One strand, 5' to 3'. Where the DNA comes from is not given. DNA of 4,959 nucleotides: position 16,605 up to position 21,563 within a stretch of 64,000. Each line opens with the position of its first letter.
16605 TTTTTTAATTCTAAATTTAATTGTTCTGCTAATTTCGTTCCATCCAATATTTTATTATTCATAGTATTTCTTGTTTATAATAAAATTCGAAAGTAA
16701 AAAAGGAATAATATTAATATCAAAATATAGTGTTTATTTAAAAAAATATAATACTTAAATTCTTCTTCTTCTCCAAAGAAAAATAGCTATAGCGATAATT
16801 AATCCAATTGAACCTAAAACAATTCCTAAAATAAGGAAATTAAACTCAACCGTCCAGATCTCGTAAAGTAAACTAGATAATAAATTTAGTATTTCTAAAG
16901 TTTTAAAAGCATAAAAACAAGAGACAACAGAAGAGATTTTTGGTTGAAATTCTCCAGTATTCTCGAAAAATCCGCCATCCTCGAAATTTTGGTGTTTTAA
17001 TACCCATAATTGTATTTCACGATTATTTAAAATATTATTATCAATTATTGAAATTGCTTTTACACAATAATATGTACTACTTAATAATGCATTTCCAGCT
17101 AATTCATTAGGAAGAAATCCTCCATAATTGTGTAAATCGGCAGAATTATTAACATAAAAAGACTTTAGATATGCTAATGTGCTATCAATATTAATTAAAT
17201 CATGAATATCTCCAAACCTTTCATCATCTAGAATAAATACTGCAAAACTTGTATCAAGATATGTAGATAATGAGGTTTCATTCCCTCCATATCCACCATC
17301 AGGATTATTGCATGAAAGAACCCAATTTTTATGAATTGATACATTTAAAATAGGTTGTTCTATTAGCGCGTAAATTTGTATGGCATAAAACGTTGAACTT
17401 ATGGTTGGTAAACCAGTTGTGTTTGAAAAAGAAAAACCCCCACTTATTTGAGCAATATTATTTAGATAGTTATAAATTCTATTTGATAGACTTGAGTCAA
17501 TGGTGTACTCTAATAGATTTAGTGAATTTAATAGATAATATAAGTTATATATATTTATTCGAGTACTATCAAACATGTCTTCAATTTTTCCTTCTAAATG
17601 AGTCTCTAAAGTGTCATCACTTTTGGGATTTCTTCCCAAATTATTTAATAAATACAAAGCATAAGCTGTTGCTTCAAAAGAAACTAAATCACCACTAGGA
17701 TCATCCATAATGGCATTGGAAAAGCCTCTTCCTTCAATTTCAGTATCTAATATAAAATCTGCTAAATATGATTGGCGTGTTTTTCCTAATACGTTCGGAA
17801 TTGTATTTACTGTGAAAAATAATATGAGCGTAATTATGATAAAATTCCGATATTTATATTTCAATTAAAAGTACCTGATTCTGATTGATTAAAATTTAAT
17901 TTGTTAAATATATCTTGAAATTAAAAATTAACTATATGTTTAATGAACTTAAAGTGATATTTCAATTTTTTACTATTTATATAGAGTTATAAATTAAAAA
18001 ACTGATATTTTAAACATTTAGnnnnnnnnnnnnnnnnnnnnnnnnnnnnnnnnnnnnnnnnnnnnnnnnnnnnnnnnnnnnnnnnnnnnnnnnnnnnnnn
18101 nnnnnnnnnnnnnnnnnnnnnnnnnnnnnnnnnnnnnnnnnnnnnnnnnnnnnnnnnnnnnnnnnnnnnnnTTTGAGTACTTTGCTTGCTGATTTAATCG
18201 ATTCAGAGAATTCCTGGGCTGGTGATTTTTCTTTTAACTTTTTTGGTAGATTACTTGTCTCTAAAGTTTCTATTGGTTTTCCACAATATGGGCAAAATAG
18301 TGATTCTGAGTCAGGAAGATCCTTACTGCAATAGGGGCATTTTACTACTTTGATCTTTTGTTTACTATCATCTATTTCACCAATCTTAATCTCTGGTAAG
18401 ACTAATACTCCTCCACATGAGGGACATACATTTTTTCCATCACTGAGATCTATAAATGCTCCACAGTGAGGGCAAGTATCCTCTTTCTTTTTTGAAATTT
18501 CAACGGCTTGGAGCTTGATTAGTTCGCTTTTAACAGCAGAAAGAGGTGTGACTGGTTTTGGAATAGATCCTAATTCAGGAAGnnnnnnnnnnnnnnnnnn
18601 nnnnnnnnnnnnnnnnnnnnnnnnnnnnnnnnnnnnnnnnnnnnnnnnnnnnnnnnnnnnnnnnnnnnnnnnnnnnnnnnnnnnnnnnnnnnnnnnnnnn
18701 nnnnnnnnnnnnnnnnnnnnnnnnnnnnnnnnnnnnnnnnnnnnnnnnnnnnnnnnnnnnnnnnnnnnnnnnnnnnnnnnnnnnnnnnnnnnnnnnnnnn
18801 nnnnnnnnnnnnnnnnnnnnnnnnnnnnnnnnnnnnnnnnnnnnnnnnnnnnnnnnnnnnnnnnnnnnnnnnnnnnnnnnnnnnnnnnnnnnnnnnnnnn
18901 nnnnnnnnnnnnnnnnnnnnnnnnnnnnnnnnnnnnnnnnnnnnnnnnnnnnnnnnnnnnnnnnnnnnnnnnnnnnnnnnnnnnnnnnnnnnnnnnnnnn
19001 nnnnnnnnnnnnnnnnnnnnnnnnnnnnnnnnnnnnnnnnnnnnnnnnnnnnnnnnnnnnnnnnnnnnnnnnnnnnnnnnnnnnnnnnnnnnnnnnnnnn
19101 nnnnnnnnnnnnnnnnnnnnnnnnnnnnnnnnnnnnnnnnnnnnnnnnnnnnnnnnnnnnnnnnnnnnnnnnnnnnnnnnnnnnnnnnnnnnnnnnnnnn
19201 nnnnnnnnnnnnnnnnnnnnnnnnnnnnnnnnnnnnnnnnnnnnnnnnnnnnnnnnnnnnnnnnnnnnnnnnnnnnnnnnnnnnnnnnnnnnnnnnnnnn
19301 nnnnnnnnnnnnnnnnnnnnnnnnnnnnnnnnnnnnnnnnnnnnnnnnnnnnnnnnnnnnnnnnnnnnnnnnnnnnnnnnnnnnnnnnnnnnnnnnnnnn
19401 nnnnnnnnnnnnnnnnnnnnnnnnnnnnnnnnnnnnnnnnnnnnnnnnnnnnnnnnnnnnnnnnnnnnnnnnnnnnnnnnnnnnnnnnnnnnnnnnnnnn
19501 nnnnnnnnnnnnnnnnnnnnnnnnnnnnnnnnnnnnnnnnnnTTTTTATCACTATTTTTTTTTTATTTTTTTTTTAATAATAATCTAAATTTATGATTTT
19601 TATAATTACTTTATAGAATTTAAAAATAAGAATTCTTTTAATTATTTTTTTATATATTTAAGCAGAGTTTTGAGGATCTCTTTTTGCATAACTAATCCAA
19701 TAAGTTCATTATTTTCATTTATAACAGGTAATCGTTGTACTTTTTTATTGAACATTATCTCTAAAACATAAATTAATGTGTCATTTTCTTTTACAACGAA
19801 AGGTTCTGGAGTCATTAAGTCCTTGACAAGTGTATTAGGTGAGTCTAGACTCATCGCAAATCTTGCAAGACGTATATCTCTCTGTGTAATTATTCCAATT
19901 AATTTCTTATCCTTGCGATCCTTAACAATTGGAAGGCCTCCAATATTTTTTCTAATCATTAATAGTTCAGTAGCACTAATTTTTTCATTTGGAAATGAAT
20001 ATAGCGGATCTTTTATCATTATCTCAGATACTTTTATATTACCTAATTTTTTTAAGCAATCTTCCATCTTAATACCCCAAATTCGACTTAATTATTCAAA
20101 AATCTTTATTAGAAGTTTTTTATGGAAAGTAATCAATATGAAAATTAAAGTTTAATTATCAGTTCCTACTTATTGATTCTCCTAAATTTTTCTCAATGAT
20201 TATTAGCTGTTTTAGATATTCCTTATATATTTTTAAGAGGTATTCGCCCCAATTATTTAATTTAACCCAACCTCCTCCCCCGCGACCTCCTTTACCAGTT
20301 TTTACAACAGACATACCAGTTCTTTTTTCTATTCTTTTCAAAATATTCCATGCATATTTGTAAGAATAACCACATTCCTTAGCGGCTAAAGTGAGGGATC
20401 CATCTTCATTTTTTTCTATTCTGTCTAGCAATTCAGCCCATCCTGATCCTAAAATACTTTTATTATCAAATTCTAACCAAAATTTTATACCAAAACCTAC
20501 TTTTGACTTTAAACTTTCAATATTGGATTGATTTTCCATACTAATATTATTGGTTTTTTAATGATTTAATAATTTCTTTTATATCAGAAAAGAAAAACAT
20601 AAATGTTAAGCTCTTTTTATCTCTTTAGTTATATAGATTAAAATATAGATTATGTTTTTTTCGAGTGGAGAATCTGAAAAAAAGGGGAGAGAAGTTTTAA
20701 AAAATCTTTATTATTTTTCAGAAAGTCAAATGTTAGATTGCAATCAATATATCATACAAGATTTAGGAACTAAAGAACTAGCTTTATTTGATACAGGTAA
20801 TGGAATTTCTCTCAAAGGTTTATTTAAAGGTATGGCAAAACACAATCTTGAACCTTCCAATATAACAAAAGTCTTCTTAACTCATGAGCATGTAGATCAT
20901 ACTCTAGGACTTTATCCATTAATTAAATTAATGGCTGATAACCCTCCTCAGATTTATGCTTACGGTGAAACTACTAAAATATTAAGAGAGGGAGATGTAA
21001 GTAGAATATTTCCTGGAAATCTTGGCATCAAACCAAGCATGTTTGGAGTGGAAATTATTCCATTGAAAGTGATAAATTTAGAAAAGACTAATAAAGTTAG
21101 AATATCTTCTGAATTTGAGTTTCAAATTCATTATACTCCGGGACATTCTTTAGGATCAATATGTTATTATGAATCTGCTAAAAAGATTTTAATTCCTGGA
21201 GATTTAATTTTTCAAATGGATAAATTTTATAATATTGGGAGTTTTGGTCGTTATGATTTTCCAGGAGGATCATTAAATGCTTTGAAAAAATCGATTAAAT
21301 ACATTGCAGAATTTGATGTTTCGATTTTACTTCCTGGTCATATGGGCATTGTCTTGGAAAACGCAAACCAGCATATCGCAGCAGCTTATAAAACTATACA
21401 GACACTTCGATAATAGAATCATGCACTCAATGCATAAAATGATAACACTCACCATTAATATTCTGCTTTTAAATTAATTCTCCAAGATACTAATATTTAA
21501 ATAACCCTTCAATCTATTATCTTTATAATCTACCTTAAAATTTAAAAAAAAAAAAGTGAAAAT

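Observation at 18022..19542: Actin-fold protein with two zinc ribbons inserted into its C-terminal half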

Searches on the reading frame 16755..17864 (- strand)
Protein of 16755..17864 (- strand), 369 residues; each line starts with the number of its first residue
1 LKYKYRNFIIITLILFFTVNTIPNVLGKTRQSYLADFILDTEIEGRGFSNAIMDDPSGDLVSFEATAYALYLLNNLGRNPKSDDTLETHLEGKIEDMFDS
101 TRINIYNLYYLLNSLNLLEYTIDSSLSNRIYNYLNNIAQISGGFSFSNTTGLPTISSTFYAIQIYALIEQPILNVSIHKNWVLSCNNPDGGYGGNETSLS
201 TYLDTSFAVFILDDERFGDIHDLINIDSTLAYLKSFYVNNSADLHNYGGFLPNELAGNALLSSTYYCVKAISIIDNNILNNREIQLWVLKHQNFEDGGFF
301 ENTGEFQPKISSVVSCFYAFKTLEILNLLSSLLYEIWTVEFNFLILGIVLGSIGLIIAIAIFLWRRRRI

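Call 16: search_protein_families(library=pfam, proteins=[window:16755-17864:-], max_evalue=0.001)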
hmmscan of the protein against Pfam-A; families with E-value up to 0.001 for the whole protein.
window:16755-17864:- (369 aa): 1 family
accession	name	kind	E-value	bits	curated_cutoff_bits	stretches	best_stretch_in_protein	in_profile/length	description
PF00432.27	Prenyltrans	-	1.6e-15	57.7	26.5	1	98-171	22-95/304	Prenyltransferase alpha-alpha toroid domain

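Call 56: search_solved_structures(query=window:16755-17864:-, max_evalue=1)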
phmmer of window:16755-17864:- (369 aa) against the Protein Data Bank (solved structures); distinct sequences matched with E-value up to 1: 17.
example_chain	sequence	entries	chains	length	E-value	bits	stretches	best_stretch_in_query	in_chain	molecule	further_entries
3euv_B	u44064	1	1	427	0.0042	19.5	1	137-297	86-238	Protein farnesyltransferase subunit beta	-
2h6g_B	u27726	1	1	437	0.0056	19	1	137-297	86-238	Protein farnesyltransferase beta subunit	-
2h6i_B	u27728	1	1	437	0.0057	19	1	137-297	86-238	Protein farnesyltransferase beta subunit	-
1jcq_B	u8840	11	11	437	0.016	17.6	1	161-297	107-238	PROTEIN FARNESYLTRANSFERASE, BETA SUBUNIT | protein farnesyltransferase beta subunit | Protein farnesyltransferase subunit beta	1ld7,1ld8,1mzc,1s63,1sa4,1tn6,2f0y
2h6h_B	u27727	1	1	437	0.016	17.6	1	161-297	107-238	Protein farnesyltransferase beta subunit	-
1n94_B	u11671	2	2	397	0.019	17.3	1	161-297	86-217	Protein farnesyltransferase beta subunit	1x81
1nl4_B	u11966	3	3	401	0.02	17.3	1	164-297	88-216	Protein farnesyltransferase beta subunit | Farnesyltransferase subunit beta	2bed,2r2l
1ft2_B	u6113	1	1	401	0.02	17.3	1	161-297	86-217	PROTEIN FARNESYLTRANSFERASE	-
1n95_B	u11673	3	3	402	0.02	17.3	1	162-297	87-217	Protein farnesyltransferase beta subunit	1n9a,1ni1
3pz4_B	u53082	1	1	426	0.023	17.1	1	162-297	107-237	Protein farnesyltransferase subunit beta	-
1o1r_B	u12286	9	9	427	0.023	17.1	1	162-297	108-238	Protein farnesyltransferase beta subunit | Protein farnesyltransferase subunit beta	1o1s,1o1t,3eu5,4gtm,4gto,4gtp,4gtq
1d8d_B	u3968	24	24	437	0.024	17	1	165-297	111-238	farnesyltransferase (beta subunit) | PROTEIN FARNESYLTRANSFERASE | PROTEIN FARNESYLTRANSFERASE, BETA SUBUNIT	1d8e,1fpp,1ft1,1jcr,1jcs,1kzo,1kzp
2zir_B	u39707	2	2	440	0.025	16.9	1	165-297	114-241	Protein farnesyltransferase subunit beta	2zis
6o60_B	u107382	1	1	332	0.03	16.6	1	108-197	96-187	Geranylgeranyl transferase type-2 subunit beta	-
6j6x_B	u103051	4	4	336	0.032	16.6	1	108-197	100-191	Geranylgeranyl transferase type-2 subunit beta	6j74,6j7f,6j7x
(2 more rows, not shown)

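Call 80: find_homologous_proteins(query=window:16755-17864:-, max_evalue=0.00001)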
Query window:16755-17864:- (369 aa): 257 proteins with E <= 0.00001 among 4929 candidates; the best 120 are listed.
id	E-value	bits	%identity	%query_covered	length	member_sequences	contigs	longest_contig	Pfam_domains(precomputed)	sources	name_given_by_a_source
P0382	1.2e-239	812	100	100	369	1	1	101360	PF00432.28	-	-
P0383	3.9e-165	567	72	100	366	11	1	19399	PF00432.28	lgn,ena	-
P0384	1.6e-163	562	68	100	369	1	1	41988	PF00432.28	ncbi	-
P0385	1.3e-157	543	67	100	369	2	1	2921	PF00432.28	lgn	-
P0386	2.5e-156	538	67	100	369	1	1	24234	PF00432.28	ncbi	ncbi:MAG: prenyltransferase/squalene oxidase repeat-containing protein [Candidatus Hermodarchaeota a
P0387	1.2e-155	536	67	100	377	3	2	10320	PF00432.28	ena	-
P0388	2.4e-153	529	67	100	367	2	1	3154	PF00432.28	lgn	-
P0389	5.4e-153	527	65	100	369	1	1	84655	PF00432.28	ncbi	-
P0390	5.2e-152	524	66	98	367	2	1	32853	PF00432.28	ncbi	ncbi:MAG: prenyltransferase/squalene oxidase repeat-containing protein [Candidatus Hermodarchaeota a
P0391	3.3e-151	522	65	100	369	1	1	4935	PF00432.28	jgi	jgi:prenyltransferase beta subunit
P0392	8.1e-151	520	66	100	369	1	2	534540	PF00432.28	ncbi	ncbi:MAG: prenyltransferase/squalene oxidase repeat-containing protein [Promethearchaeota archaeon]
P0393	3.5e-147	508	64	100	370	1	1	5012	PF00432.28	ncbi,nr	ncbi:MAG: prenyltransferase/squalene oxidase repeat-containing protein [Candidatus Lokiarchaeia arch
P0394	1.3e-146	506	68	93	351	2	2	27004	PF00432.28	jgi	jgi:hypothetical protein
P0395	2.2e-146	506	64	100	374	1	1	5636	PF00432.28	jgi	jgi:prenyltransferase beta subunit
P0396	1.2e-144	500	66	96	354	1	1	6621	PF00432.28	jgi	jgi:prenyltransferase beta subunit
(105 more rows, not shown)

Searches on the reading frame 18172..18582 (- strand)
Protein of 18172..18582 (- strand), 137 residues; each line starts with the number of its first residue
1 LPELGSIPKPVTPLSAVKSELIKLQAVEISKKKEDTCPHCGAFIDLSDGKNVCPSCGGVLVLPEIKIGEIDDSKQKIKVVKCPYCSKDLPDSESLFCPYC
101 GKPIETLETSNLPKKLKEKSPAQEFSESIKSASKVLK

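Call 57: search_solved_structures(query=window:18172-18582:-, max_evalue=10, show_alignments=2)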
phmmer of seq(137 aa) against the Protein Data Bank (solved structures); distinct sequences matched with E-value up to 10: 12.
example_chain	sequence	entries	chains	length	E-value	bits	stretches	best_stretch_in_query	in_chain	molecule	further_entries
7oqy_Y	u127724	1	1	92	0.13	15.7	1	37-57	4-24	DNA-directed RNA polymerase, subunit M (RpoM-2)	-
2aqc_A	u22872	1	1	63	0.16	15.5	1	34-73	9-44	Ribosome biogenesis protein Nop10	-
2apo_B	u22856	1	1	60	0.17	15.4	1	35-73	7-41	Ribosome biogenesis protein Nop10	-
9y9c_OA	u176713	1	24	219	0.55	13.7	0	32-63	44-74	DUF4145 domain-containing protein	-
3mps_A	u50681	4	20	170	0.69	13.4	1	77-105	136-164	Rubrerythrin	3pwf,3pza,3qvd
1nnq_A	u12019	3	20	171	0.69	13.4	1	77-105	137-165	Rubrerythrin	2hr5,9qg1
36ro_P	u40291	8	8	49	0.72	13.3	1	85-117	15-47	DNA-directed RNA polymerase subunit Rpo12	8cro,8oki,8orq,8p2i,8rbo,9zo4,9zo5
7sh1_A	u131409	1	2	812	0.96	12.9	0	22-71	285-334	Excinuclease ABC subunit UvrA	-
1mv4_A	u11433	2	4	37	1.2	12.6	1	100-133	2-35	Tropomyosin 1 alpha chain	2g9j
4v4n_Ai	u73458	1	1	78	1.4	12.4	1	23-59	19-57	50S ribosomal protein L37AE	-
4v6u_Bi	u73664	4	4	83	1.6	12.2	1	23-59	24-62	50S ribosomal protein L37Ae | Large ribosomal subunit protein eL43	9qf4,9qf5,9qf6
2jne_A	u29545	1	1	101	2.8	11.4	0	34-62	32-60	Hypothetical protein yfgJ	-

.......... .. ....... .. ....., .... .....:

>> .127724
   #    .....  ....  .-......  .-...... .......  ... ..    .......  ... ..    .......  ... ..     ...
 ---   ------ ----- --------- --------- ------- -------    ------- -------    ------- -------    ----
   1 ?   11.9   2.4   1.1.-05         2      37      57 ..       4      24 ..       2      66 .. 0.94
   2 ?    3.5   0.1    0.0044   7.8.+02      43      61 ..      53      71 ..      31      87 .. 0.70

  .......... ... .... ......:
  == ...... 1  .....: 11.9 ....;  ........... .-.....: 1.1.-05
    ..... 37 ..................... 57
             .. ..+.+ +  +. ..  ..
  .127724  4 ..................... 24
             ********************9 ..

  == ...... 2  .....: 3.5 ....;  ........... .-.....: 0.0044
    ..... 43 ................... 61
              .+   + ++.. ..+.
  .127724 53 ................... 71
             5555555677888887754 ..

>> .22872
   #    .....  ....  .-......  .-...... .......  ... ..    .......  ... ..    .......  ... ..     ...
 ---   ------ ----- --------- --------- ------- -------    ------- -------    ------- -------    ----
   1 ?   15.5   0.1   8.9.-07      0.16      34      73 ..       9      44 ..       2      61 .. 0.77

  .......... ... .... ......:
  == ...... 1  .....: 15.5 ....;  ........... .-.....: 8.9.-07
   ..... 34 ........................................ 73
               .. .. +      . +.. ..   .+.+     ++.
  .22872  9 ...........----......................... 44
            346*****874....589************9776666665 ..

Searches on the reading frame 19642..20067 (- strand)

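Call 16: search_protein_families(library=pfam, proteins=[window:19642-20067:-], max_evalue=0.001)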
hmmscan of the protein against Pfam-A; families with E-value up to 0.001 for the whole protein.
window:19642-20067:- (141 aa): 1 family
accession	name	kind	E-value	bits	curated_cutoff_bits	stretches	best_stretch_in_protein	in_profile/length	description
PF00571.33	CBS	-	2.6e-28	98.6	24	2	81-136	1-56/57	CBS domain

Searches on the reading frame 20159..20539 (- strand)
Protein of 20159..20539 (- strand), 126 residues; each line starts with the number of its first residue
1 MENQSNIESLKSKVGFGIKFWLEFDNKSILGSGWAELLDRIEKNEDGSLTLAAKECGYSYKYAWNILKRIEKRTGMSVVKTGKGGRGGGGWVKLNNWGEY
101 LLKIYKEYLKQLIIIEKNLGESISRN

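Call 16: search_protein_families(library=pfam, proteins=[window:20159-20539:-], max_evalue=0.001)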
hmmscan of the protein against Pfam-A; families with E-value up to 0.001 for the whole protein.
window:20159-20539:- (126 aa): 1 family
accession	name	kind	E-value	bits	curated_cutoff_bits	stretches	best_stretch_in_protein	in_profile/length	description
PF00126.33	HTH_1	-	0.00097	19.5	26.6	0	45-81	12-48/60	Bacterial regulatory helix-turn-helix protein, lysR family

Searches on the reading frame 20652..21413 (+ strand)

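Call 16: search_protein_families(library=pfam, proteins=[window:20652-21413:+], max_evalue=0.001)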
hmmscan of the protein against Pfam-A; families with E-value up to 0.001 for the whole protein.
window:20652-21413:+ (253 aa): 3 families
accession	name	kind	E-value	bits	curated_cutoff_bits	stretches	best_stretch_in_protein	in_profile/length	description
PF00753.33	Lactamase_B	-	4.6e-23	82.6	22.7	1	29-230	5-196/196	Metallo-beta-lactamase superfamily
PF19583.5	ODP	-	3.9e-09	37.1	27.2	1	28-189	1-140/194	ODP family beta lactamase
PF12706.13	Lactamase_B_2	-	5.9e-06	26.5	27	1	45-119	4-78/200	Beta-lactamase superfamily domain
